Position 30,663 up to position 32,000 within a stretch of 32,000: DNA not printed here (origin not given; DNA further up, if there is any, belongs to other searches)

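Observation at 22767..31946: Nine-gene convergent operon links organic-acid enzymes to ATP-grasp, CapA and O-acyltransferases inside a glycan locus (candidate undescribed glycan-decoration pathway)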

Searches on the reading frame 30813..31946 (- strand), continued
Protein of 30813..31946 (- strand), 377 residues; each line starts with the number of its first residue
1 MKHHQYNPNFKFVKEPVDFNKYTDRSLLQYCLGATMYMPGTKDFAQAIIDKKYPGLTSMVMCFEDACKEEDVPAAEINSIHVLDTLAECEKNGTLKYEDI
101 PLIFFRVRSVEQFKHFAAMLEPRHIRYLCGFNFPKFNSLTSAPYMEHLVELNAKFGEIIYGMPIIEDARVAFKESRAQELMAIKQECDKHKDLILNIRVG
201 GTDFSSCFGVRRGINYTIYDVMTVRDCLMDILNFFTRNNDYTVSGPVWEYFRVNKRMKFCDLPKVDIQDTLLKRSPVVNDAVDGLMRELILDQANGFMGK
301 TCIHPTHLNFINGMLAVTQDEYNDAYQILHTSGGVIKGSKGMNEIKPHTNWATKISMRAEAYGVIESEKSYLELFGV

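Call 83: search_solved_structures(query=A4, max_evalue=10, show_alignments=4)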
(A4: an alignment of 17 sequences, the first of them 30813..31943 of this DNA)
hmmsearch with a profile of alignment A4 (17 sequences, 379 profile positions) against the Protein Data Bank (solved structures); distinct sequences matched with E-value up to 10: 5.
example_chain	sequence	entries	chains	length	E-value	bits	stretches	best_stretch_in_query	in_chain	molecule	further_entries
3qll_A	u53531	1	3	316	0.0059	18.7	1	281-361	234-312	Citrate lyase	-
5ugr_A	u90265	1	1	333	0.079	15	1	294-341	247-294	Malyl-CoA lyase/beta-methylmalyl-CoA lyase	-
8ucj_f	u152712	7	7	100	0.24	13.4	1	207-258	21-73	Cytochrome c oxidase subunit 6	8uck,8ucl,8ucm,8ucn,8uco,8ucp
5vxc_A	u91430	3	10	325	0.8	11.7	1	284-315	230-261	Citrate lyase subunit beta-like protein, mitochondrial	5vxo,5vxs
7sba_J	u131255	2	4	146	1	11.3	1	157-188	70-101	Cas11d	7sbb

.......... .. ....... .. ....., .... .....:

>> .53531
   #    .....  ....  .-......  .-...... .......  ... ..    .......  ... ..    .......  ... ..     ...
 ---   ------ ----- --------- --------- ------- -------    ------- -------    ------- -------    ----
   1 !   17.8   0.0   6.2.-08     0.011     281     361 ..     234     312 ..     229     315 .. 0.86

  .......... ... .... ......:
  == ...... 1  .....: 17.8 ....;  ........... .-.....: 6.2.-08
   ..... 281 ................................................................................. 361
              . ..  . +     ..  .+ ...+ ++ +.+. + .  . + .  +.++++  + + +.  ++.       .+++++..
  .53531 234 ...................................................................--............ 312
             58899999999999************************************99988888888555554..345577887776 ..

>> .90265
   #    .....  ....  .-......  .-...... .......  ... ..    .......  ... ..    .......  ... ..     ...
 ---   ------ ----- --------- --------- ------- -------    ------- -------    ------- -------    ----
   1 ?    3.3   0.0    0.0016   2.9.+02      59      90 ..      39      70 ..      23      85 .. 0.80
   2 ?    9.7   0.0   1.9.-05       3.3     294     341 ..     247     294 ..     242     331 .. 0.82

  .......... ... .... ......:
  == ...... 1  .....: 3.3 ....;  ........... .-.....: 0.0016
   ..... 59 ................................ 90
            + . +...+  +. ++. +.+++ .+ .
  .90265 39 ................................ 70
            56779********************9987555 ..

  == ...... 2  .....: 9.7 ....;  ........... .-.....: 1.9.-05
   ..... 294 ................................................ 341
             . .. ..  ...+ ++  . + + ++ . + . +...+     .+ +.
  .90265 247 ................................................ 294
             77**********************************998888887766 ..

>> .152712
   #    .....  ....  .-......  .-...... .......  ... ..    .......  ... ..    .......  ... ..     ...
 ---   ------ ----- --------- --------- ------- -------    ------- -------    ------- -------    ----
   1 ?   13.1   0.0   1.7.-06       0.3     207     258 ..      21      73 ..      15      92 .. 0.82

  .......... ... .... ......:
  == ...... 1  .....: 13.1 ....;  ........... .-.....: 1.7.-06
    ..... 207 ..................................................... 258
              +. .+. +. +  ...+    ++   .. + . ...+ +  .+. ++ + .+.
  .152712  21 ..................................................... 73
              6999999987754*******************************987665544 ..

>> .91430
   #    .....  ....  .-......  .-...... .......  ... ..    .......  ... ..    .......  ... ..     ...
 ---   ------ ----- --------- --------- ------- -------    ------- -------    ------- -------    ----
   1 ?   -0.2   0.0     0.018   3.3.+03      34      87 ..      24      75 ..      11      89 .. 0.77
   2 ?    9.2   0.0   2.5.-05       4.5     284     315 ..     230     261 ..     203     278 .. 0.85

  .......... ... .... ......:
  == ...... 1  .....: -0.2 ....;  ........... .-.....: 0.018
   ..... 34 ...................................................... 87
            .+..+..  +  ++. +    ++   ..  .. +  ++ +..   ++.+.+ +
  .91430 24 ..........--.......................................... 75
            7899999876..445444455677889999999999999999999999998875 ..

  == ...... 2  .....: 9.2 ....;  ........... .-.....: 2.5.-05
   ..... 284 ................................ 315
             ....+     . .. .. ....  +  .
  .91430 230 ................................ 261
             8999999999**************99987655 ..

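Call 92: search_protein_families(library=pfam, proteins=[L033:4991-5923:+, L033:6030-7028:+, L033:11217-12251:+, L033:12353-13528:+, L033:13614-14723:+, L018:5542-6522:+, L018:6509-7828:+, L018:12083-12994:+, L044:1311-2732:+, L010:5519-6418:+], max_evalue=0.0001)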
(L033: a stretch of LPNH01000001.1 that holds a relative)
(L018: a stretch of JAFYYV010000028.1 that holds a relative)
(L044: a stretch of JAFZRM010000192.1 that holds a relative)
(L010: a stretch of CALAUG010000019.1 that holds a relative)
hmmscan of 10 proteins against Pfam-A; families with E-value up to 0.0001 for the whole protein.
L033:4991-5923:+ (311 aa): 1 family
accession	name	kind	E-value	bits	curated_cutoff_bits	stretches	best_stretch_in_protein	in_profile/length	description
PF00656.27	Peptidase_C14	-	4.1e-05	23.8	21.4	1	76-200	40-171/233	Caspase domain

L033:6030-7028:+ (333 aa): 0 families

L033:11217-12251:+ (345 aa): 1 family
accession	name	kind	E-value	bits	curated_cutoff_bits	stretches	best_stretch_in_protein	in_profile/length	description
PF01757.29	Acyl_transf_3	-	1.7e-30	106.7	31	1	14-324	2-324/326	Acyltransferase domain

L033:12353-13528:+ (392 aa): 1 family
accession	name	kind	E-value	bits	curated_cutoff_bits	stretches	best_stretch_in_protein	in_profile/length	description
PF14397.11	ATPgrasp_ST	-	8.2e-21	74.9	31.4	1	147-364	32-255/278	Sugar-transfer associated ATP-grasp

L033:13614-14723:+ (370 aa): 0 families

L018:5542-6522:+ (327 aa): 0 families

L018:6509-7828:+ (440 aa): 0 families

L018:12083-12994:+ (304 aa): 1 family
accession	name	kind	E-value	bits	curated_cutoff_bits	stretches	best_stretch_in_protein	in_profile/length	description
PF00132.30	Hexapep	-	2.8e-08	33.6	27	0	205-238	3-35/36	Bacterial transferase hexapeptide (six repeats)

L044:1311-2732:+ (474 aa): 2 families
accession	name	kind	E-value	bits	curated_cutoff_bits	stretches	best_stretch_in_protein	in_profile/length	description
PF13520.12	AA_permease_2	-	7.9e-41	140.8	27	1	18-453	1-420/427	Amino acid permease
PF00324.27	AA_permease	-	8.9e-26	91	24.6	1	25-474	4-467/470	Amino acid permease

L010:5519-6418:+ (300 aa): 1 family
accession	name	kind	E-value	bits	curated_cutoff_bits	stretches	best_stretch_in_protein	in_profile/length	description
PF13581.12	HATPase_c_2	-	1.4e-05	25.6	27.4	1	137-240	13-102/127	Histidine kinase-like ATPase domain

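Call 94: search_protein_families(library=ncbifam, proteins=[L074:6692-7804:+, L074:7826-8722:+, L074:8748-9986:+, L074:5213-6652:+, L074:3076-4935:+], max_evalue=0.00001)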
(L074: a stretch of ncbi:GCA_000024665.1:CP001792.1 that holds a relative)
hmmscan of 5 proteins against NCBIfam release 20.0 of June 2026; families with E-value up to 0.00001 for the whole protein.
L074:6692-7804:+ (371 aa): 8 families
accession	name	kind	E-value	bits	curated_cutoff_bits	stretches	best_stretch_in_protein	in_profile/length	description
TIGR04427.1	PLP_DesI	equivalog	1.6e-89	300.8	650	1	19-368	34-380/390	dTDP-4-dehydro-6-deoxyglucose aminotransferase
TIGR03588.1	PseC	equivalog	6.8e-65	219.4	423.5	1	26-369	20-378/380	UDP-4-amino-4,6-dideoxy-N-acetyl-beta-L-altrosamine transaminase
NF008687.0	PRK11706.1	equivalog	3.2e-55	187.4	375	1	23-369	17-372/375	dTDP-4-amino-4,6-dideoxygalactose transaminase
TIGR04181.1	NHT_00031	hypoth_equivalog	1.7e-54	185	420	1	22-350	15-357/359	LegC family aminotransferase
NF008658.2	PRK11658.1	equivalog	3e-53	180.8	631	1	24-368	21-374/379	UDP-4-amino-4-deoxy-L-arabinose aminotransferase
NF011936.0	PRK15407.1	equivalog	3.5e-44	151.2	423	2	30-213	59-251/440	lipopolysaccharide biosynthesis protein RfbH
TIGR02379.1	ECA_wecE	subfamily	3.6e-43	147.7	434.85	1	27-369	21-373/376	dTDP-4-amino-4,6-dideoxy-D-glucose transaminase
NF000586.1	PRK00011.1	subfamily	2.9e-06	26.3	335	1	97-208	129-242/404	serine hydroxymethyltransferase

L074:7826-8722:+ (299 aa): 0 families

L074:8748-9986:+ (413 aa): 27 families (the best 25 are shown)
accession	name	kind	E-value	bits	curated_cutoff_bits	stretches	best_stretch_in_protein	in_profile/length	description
NF002563.0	PRK02186.1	subfamily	3.4e-25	88.5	625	1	19-396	19-394/890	argininosuccinate lyase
TIGR00877.1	purD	equivalog_domain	2.8e-17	62.7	288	1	35-291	31-304/425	phosphoribosylamine--glycine ligase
NF006766.0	PRK09288.1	equivalog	1.5e-15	56.9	339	1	19-252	27-259/396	formate-dependent phosphoribosylglycinamide formyltransferase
TIGR01205.1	D_ala_D_alaTIGR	subfamily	4e-14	52.3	245.65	1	101-255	101-263/318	D-alanine--D-alanine ligase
TIGR01142.1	purT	equivalog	4.8e-13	48.8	502.15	1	19-251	14-245/380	phosphoribosylglycinamide formyltransferase 2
NF002378.0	PRK01372.1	subfamily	1.7e-12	46.7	243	1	104-254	98-246/305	D-alanine--D-alanine ligase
TIGR03909.1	pyrrolys_PylC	equivalog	2.9e-12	46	248.3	1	24-307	19-280/374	3-methylornithine--L-lysine ligase PylC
TIGR01161.1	purK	equivalog_domain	1.2e-11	44.5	318.4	1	9-279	4-266/362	5-(carboxyamino)imidazole ribonucleotide synthase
NF009405.0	PRK12767.1-4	equivalog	5.3e-11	42.1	390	1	21-284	20-273/320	carbamoyl phosphate synthase-like protein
NF005543.0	PRK07206.1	subfamily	6.2e-11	41.6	302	1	46-290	47-299/416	hypothetical protein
TIGR01369.1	CPSaseII_lrg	equivalog_domain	8.9e-11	40.1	1027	1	53-318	615-878/1052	carbamoyl-phosphate synthase (glutamine-hydrolyzing) large subunit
NF004675.0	PRK06019.1-1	equivalog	2.1e-10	40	375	1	9-278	15-273/375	5-(carboxyamino)imidazole ribonucleotide synthase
NF009403.0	PRK12767.1-2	equivalog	4.5e-10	39.2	286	1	8-201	3-199/342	carbamoyl phosphate synthase-like protein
NF004677.0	PRK06019.1-3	equivalog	7.1e-09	34.9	441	1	9-278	16-275/389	5-(carboxyamino)imidazole ribonucleotide synthase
NF002527.0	PRK01966.1-3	equivalog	4.3e-08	32.7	310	1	104-254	116-274/332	D-alanine--D-alanine ligase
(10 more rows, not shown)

L074:5213-6652:+ (480 aa): 4 families
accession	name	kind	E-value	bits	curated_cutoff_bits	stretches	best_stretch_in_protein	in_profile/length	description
NF058658.1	Oglyco_Wzx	exception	1.8e-86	291.1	720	1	9-469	12-472/478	O-glycosylation flippase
NF007773.0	PRK10459.1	equivalog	2.7e-58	198.2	273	1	30-461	30-468/492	MOP flippase family protein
NF047674.1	TeichurnBiosyTuaB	equivalog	5.1e-50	170.9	580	1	30-457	31-466/469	teichuronic acid biosynthesis protein TuaB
TIGR01695.1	murJ_mviN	equivalog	1e-11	44.3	235.55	1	78-469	83-505/506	murein biosynthesis integral membrane protein MurJ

L074:3076-4935:+ (620 aa): 1 family
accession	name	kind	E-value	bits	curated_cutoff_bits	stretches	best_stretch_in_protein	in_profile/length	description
NF047683.1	TeichurnBiosyTuaG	equivalog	6.7e-07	29.2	400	0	7-62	7-61/252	teichuronic acid biosynthesis protein TuaG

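Call 95: find_encoding_contigs(protein=P0190, flank=10000, max_places=2)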
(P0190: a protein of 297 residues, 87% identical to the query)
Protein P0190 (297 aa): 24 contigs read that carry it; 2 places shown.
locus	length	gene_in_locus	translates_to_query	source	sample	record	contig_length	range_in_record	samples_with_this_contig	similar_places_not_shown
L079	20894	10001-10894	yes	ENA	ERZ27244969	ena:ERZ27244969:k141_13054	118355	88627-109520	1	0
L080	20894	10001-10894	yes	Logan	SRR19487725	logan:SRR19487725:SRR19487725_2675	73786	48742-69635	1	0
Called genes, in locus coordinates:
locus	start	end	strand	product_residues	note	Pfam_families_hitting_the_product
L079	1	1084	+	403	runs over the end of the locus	PF00534:Glycos_transf_1, PF13692:Glyco_trans_1_4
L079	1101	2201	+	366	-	-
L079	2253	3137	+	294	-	PF00535:Glycos_transf_2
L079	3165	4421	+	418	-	PF04932:Wzy_C (weak)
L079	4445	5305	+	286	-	PF00535:Glycos_transf_2, PF10111:Glyco_tranf_2_2, PF13641:Glyco_tranf_2_3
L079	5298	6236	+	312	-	PF00535:Glycos_transf_2, PF13641:Glyco_tranf_2_3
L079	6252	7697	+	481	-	PF01943:Polysacc_synt, PF13440:Polysacc_synt_3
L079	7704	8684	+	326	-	PF00389:2-Hacid_dh, PF07991:KARI_N (faint), PF02826:2-Hacid_dh_C, PF00670:AdoHcyase_NAD (weak), PF03446:NAD_binding_2 (weak)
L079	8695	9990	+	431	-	PF03972:MmgE_PrpD_N, PF19305:MmgE_PrpD_C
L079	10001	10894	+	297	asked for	-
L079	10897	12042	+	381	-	PF14397:ATPgrasp_ST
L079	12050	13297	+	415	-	PF01071:GARS_A, PF02655:ATP-grasp_3 (weak), PF02222:ATP-grasp (weak), PF02786:CPSase_L_D2 (weak), PF07478:Dala_Dala_lig_C, PF13535:ATP-grasp_4, PF15632:ATPgrasp_Ter (weak), PF18603:LAL_C2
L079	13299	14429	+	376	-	PF15617:C-C_Bond_Lyase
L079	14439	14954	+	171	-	PF05683:Fumerase_C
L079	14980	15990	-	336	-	PF01757:Acyl_transf_3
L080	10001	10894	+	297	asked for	-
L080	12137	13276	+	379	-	PF15617:C-C_Bond_Lyase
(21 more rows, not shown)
